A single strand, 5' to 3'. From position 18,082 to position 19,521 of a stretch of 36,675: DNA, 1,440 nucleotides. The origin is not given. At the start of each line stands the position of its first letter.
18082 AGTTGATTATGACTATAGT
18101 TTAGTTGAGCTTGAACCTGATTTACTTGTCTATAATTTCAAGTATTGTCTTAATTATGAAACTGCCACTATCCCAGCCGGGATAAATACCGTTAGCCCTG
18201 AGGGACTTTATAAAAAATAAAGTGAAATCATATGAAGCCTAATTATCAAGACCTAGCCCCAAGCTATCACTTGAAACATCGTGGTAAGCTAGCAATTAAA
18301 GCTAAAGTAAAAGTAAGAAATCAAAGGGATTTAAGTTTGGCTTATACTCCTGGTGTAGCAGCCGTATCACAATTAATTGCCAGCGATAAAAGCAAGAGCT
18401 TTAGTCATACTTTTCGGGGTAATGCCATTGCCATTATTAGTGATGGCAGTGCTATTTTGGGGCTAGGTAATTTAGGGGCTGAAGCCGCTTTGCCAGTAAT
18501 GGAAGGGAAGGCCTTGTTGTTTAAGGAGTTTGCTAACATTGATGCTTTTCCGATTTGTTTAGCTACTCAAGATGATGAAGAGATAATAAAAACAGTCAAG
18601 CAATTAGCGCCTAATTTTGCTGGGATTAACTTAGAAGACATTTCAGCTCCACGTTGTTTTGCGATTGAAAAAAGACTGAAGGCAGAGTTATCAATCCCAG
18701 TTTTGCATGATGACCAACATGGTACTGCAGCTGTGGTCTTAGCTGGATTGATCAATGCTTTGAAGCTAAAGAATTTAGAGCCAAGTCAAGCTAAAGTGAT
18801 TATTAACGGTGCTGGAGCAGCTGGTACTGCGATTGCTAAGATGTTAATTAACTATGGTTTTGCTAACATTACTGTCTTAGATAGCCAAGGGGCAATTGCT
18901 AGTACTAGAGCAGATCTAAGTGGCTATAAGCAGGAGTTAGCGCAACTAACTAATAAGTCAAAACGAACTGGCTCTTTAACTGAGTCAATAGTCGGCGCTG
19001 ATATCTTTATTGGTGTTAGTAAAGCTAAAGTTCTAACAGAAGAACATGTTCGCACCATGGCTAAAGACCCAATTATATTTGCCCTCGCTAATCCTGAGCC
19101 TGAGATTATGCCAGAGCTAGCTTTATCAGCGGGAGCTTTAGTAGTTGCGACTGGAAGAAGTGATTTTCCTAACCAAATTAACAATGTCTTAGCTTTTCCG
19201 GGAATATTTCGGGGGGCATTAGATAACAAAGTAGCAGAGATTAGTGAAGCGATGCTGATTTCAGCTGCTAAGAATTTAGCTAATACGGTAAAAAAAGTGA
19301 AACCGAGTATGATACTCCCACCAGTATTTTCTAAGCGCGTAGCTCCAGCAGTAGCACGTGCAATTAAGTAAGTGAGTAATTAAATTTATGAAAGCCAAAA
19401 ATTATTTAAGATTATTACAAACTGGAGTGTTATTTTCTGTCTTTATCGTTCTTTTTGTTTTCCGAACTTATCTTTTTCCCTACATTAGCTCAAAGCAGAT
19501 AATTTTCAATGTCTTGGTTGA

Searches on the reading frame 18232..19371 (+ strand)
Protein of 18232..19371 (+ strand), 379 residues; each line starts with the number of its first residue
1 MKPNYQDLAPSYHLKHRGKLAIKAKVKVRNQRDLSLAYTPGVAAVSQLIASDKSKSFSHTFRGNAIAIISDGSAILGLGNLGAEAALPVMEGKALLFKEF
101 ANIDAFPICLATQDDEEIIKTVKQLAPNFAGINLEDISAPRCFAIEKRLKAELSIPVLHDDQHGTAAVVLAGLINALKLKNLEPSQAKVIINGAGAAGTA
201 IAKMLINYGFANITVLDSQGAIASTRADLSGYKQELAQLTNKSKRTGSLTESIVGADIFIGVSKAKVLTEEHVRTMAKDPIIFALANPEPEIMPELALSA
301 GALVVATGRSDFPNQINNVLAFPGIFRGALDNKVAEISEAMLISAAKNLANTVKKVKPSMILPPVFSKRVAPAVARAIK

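Call 99: search_protein_families(library=ncbifam, proteins=[window:18232-19371:+], max_evalue=1e-20)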
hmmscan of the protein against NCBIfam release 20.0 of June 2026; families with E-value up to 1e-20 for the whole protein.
window:18232-19371:+ (379 aa): 2 families
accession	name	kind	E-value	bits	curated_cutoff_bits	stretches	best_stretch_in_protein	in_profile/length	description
NF009501.0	PRK12861.1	subfamily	1.5e-103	347.3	1178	1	6-355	8-358/764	NADP-dependent malic enzyme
NF010052.0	PRK13529.1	subfamily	3.6e-34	118.3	326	1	116-376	229-529/564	oxaloacetate-decarboxylating malate dehydrogenase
